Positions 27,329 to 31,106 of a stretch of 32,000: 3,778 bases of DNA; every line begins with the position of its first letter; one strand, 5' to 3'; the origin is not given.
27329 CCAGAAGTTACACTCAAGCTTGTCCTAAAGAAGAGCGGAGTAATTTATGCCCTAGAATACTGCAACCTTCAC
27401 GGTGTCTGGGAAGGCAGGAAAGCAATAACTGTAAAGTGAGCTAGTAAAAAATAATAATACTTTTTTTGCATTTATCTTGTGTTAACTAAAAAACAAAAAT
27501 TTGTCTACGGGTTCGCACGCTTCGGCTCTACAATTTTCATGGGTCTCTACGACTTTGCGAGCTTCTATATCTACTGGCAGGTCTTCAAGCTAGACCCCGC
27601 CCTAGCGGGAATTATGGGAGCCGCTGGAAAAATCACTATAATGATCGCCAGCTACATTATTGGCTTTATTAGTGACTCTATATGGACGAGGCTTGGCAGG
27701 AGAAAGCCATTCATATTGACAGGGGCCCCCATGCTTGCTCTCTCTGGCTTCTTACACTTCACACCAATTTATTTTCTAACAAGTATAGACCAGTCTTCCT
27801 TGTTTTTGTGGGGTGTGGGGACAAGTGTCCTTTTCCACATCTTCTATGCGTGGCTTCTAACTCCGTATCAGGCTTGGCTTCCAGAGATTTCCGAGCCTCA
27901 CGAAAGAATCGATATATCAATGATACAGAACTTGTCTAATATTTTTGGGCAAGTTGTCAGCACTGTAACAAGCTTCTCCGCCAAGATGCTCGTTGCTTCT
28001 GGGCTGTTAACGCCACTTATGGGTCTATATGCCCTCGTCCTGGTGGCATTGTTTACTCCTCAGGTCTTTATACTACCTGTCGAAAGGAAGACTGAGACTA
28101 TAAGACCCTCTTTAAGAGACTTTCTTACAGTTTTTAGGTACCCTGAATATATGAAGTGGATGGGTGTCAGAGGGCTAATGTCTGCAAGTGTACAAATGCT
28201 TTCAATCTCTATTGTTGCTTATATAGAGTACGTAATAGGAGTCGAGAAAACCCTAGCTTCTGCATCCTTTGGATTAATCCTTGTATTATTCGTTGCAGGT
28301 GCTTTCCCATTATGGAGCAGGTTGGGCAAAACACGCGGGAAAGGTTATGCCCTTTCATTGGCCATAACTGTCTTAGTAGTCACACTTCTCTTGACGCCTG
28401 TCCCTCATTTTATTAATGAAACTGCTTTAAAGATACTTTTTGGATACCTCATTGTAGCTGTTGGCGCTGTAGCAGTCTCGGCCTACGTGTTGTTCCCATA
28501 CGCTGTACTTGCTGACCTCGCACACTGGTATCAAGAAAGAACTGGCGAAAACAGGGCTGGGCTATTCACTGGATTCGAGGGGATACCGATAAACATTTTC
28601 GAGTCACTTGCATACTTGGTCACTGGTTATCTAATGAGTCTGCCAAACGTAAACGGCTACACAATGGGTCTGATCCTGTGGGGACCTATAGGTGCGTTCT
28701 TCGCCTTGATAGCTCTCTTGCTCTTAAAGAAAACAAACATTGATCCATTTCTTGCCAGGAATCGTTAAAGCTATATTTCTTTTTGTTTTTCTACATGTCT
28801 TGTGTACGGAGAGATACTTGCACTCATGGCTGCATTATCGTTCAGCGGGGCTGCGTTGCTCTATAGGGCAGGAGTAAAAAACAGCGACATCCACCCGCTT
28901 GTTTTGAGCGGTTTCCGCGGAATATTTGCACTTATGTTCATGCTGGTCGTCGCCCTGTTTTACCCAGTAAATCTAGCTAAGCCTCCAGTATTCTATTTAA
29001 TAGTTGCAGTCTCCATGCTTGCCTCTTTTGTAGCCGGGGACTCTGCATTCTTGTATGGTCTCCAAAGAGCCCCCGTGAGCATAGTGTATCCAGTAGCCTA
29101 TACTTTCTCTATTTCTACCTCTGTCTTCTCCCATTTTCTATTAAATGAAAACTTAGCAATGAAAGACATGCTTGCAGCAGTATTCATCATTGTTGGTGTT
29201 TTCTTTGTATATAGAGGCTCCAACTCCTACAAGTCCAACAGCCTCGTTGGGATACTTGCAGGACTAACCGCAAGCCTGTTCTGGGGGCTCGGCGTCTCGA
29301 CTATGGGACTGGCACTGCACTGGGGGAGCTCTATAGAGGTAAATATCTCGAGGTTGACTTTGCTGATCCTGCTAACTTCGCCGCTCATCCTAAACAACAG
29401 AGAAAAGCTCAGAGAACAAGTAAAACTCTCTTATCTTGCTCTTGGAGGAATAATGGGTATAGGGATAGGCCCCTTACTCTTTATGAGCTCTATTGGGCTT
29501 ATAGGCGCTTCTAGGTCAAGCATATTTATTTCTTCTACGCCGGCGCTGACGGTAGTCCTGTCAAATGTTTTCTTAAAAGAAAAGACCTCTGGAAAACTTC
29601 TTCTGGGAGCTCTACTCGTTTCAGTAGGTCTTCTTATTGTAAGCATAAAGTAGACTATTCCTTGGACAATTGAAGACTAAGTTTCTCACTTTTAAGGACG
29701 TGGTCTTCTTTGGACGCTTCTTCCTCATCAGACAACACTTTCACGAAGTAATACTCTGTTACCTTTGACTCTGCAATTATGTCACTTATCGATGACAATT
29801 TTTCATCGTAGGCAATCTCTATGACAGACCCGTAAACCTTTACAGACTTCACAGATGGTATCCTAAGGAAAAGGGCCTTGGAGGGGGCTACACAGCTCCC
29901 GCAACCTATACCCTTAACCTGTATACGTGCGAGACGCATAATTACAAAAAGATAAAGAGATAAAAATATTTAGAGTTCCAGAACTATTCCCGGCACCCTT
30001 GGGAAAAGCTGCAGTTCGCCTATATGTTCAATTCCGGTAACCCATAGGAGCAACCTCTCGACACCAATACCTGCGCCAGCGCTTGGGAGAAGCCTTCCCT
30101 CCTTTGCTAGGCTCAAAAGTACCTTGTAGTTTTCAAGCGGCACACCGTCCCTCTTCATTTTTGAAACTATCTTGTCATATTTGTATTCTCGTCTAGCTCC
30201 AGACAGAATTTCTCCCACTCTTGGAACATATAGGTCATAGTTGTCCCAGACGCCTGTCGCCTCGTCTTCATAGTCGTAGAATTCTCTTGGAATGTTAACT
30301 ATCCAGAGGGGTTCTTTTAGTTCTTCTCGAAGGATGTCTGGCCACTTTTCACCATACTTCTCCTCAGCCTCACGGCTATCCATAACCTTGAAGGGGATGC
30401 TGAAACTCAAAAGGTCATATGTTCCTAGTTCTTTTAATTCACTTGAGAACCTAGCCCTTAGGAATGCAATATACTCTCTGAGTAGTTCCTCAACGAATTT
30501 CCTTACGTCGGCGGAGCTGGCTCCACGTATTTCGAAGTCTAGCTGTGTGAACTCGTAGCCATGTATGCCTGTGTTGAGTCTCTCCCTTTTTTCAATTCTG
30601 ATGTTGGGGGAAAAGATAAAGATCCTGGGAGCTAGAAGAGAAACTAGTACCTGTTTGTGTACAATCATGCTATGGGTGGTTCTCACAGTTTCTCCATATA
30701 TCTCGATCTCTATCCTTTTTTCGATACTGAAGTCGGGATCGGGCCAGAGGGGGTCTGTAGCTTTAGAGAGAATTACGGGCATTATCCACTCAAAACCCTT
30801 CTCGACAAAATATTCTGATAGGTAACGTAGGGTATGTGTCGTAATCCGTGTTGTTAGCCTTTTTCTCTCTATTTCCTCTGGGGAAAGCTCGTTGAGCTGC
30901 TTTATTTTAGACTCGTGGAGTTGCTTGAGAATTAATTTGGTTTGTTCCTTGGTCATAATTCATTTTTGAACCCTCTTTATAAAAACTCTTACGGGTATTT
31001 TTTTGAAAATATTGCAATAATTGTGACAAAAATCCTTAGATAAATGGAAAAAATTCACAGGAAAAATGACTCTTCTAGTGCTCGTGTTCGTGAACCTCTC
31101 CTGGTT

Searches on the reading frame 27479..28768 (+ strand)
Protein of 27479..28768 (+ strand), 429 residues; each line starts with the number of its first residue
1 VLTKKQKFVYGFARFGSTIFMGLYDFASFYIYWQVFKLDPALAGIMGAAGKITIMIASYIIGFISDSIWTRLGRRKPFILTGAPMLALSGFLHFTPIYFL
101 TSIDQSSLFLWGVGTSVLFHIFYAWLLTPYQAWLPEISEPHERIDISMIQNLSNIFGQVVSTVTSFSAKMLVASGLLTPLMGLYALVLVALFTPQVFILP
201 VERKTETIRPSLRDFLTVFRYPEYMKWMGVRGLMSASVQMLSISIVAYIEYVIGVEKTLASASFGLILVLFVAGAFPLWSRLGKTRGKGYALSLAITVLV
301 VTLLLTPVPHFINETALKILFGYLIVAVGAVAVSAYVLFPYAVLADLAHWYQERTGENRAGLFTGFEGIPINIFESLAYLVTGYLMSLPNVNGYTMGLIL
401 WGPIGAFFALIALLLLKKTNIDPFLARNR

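Call 56: search_protein_families(library=pfam, proteins=[window:27479-28768:+], max_evalue=0.001)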
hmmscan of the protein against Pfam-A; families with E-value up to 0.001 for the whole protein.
window:27479-28768:+ (429 aa): 2 families
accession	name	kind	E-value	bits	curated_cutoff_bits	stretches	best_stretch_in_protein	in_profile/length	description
PF13347.12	MFS_2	-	1.2e-36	126.6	27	1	10-387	2-382/427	MFS/sugar transport protein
PF07690.21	MFS_1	-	5.1e-12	45.8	33.4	1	13-337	4-313/347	Major Facilitator Superfamily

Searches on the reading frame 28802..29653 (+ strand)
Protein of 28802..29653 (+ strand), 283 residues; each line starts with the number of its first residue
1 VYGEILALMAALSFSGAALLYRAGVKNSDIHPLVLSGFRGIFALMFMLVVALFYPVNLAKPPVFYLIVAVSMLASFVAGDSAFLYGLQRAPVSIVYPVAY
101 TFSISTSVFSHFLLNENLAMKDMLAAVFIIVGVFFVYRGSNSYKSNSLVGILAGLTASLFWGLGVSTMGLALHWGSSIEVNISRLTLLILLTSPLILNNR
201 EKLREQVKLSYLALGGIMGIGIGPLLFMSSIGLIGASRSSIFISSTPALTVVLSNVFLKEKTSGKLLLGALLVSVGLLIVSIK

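Call 56: search_protein_families(library=pfam, proteins=[window:28802-29653:+], max_evalue=0.001)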
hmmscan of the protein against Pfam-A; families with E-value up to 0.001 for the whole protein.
window:28802-29653:+ (283 aa): 2 families
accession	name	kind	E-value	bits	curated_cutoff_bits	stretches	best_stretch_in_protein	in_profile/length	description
PF00892.27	EamA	-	2.7e-35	122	28.2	2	2-137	2-134/135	EamA-like transporter family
PF05653.20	Mg_trans_NIPA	-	0.00072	19.3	26.2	1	73-147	56-131/295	Magnesium transporter NIPA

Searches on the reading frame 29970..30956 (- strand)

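Call 56: search_protein_families(library=pfam, proteins=[window:29970-30956:-], max_evalue=0.001)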
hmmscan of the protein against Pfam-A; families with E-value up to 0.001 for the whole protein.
window:29970-30956:- (328 aa): 1 family
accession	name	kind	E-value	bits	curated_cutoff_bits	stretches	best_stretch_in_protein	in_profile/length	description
PF00152.25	tRNA-synt_2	-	1.5e-30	106.8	25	1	36-321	22-307/308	tRNA synthetases class II (D, K and N)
